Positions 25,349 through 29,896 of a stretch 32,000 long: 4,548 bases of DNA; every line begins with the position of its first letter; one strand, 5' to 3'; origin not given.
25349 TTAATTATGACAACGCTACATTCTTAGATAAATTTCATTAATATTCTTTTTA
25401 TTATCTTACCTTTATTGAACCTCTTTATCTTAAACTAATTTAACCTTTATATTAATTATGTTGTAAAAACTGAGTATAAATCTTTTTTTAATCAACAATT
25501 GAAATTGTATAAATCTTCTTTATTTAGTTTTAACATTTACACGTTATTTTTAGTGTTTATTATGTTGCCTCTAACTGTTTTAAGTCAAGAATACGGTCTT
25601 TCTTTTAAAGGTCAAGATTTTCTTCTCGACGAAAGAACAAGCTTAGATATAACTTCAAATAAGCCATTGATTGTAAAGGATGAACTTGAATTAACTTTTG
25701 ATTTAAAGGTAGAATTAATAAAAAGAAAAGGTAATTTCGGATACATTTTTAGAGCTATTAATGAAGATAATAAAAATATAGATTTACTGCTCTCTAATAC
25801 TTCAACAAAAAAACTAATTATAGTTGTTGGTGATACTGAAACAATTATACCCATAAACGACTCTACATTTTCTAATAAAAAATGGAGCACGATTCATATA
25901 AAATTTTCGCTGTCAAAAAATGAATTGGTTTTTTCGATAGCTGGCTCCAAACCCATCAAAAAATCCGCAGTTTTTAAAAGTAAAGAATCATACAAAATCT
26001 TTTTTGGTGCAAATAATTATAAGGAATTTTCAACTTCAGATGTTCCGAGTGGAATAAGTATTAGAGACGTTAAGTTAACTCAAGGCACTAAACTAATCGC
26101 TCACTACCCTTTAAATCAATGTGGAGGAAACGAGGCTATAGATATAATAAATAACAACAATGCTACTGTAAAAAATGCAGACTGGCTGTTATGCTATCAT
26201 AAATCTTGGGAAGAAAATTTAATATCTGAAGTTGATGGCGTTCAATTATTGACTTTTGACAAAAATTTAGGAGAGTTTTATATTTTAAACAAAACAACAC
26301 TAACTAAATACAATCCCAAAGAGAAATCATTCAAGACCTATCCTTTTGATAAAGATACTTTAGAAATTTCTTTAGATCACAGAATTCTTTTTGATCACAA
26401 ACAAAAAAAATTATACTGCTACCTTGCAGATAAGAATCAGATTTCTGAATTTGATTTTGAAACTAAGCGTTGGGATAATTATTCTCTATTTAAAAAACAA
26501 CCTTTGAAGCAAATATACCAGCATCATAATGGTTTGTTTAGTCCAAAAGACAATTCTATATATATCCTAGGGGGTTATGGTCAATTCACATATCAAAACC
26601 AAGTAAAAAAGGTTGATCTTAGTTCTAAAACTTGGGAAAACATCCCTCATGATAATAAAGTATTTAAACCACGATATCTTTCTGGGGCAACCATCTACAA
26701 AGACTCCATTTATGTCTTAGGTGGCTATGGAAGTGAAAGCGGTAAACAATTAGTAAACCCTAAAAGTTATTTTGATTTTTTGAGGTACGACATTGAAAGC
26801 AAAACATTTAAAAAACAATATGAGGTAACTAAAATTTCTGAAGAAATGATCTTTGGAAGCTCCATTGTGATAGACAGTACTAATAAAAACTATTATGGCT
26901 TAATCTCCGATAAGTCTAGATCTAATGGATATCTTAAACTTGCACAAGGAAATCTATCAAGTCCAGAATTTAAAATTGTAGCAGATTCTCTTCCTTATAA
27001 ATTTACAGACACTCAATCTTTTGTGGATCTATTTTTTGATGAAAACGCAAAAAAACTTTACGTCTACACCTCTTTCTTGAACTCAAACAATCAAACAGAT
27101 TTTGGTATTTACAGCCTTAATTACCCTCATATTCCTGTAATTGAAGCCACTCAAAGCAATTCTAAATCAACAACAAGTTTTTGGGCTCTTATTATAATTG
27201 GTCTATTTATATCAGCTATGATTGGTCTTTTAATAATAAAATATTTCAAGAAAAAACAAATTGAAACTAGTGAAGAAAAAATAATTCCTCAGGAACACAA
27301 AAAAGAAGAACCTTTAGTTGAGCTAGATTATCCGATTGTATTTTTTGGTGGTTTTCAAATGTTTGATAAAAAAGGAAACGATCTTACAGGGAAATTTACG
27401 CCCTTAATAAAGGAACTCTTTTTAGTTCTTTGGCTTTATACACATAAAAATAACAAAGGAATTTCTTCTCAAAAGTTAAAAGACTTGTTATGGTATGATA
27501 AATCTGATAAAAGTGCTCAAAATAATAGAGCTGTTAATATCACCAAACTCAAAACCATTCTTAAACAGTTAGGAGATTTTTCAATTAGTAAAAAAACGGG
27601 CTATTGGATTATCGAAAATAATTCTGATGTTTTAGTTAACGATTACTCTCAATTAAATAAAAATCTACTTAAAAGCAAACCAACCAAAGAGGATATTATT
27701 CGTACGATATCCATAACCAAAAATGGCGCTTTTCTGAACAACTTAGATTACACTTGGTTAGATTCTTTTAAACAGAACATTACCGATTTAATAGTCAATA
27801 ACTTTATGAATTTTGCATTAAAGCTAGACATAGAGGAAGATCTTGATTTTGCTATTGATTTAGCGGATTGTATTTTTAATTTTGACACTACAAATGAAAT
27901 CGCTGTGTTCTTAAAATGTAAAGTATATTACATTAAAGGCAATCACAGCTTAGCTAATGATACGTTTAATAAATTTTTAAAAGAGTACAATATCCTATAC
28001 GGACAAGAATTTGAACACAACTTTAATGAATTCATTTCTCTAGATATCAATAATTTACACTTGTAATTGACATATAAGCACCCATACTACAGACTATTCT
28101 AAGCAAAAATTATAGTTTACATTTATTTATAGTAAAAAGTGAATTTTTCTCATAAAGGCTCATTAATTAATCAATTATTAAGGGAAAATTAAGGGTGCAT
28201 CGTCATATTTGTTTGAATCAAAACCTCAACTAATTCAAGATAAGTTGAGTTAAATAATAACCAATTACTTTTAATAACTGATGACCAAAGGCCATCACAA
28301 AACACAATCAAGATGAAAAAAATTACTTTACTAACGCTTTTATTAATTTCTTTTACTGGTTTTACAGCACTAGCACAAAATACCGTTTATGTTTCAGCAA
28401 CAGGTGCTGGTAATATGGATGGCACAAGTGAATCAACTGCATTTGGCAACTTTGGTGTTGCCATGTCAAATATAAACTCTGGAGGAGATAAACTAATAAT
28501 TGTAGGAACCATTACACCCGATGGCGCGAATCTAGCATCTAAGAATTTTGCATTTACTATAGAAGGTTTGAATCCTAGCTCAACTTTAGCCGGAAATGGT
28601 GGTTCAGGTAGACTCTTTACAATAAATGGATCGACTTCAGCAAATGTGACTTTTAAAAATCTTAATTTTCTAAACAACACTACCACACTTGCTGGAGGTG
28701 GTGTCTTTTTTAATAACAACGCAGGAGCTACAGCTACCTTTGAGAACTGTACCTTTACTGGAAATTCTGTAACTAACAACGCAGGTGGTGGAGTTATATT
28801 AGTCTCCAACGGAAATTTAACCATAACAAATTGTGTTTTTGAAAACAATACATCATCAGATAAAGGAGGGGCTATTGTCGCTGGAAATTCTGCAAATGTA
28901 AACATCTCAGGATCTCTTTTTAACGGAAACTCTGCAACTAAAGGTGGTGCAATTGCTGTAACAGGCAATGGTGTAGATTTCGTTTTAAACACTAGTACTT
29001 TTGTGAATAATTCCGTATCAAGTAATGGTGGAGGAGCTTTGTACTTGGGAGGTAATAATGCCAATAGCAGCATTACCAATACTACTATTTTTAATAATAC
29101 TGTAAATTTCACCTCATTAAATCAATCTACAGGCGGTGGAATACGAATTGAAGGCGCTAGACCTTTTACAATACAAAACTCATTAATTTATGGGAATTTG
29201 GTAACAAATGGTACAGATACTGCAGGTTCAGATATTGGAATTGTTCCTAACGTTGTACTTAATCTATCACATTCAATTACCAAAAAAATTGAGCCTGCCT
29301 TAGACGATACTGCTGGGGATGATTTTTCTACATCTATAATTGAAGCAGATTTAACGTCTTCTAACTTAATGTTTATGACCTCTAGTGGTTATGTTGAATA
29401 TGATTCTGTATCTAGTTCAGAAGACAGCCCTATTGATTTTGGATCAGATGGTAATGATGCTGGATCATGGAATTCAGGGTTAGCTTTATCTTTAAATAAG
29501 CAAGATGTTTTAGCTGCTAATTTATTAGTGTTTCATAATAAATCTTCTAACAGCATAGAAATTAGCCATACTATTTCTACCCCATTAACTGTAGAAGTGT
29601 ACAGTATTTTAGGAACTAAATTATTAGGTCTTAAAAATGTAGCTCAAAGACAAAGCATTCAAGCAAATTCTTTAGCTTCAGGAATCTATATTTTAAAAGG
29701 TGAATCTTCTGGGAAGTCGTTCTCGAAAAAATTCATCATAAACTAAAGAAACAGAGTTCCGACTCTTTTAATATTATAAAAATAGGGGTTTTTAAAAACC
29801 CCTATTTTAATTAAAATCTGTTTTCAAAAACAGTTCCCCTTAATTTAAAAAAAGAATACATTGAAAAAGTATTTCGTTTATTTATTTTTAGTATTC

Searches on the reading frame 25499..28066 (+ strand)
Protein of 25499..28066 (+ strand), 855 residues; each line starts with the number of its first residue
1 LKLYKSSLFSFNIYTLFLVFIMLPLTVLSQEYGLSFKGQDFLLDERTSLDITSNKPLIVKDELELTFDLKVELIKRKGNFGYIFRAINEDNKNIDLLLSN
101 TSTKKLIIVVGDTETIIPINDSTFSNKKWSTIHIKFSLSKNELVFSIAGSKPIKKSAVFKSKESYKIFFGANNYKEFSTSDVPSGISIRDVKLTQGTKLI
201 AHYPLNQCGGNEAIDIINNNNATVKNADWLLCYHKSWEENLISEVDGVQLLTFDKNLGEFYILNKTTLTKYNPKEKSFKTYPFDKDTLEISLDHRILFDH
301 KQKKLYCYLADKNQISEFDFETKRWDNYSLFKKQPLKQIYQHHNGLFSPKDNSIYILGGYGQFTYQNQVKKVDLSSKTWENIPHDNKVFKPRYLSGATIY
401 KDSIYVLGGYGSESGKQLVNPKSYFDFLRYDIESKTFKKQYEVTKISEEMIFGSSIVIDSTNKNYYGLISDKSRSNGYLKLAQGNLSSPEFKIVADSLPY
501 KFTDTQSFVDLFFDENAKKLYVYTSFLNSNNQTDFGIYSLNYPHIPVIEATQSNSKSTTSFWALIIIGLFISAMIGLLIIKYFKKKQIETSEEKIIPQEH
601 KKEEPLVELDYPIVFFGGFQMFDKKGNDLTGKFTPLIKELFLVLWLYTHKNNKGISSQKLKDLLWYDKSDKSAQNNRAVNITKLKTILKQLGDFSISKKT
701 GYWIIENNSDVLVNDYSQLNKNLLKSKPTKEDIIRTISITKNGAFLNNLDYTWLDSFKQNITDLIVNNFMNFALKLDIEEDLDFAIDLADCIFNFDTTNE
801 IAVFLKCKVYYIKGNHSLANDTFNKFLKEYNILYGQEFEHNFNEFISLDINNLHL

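Call 10: search_protein_families(library=pfam, proteins=[window:25499-28066:+], max_evalue=0.01)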
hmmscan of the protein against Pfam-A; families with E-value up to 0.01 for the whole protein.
window:25499-28066:+ (855 aa): 7 families
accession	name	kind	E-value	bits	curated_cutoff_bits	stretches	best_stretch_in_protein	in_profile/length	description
PF24681.1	Kelch_KLHDC2_KLHL20_DRC7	-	4.5e-14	52.7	50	1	312-458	25-161/221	KLHDC2/KLHL20/DRC7 Kelch-repeats domain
PF24981.1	Beta-prop_ATRN-LZTR1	-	7.4e-13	48.8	50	2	354-531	1-173/289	Attractin/LZTR1 beta-propeller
PF13964.12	Kelch_6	-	1.1e-12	47.8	25.3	2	344-383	5-44/50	Kelch motif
PF13415.12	Kelch_3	-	5e-09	36.6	22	1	352-398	2-46/48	Galactose oxidase, central domain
PF25210.1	Kelch_FKB95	-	3.8e-06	27.2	70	1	352-465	43-153/268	FKB95, Kelch-repeats domain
PF01344.31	Kelch_1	-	6.9e-06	25.9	20.1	0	391-438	1-40/46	Kelch motif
PF07646.21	Kelch_2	-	0.0025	18.1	21.3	0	391-438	1-42/48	Kelch motif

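Call 20: find_encoding_contigs(protein=window:25499-28066:+, flank=10000, max_places=10)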
Protein window:25499-28066:+ (855 aa): no gene with exactly this product is on record in the collection.

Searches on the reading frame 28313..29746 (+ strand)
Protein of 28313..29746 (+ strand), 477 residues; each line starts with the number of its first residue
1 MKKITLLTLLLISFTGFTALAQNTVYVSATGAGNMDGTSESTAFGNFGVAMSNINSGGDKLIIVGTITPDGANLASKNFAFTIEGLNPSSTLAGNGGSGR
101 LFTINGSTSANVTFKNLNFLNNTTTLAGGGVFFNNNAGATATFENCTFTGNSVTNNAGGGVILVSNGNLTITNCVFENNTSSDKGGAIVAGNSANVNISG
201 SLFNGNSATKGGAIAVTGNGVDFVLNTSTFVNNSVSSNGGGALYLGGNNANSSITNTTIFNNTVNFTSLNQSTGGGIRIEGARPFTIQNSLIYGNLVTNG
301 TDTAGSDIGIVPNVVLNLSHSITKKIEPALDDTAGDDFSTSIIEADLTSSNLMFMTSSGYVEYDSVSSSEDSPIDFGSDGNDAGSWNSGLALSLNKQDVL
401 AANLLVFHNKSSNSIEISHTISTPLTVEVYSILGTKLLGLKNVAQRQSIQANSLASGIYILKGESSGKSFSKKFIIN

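Call 10: search_protein_families(library=pfam, proteins=[window:28313-29746:+], max_evalue=0.01)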
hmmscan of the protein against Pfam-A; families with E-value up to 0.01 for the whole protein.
window:28313-29746:+ (477 aa): 3 families
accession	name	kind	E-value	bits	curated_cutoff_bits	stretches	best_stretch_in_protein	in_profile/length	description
PF13229.12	Beta_helix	-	1.1e-08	35.3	25.9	1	103-227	48-157/158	Right handed beta helix region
PF18962.6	Por_Secre_tail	-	8.1e-08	32.9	27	1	412-476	7-75/75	Secretion system C-terminal sorting domain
PF02415.23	Chlam_PMP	-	1.5e-07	31.4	20.6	1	173-190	1-18/19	Chlamydia polymorphic membrane protein (Chlamydia_PMP) repeat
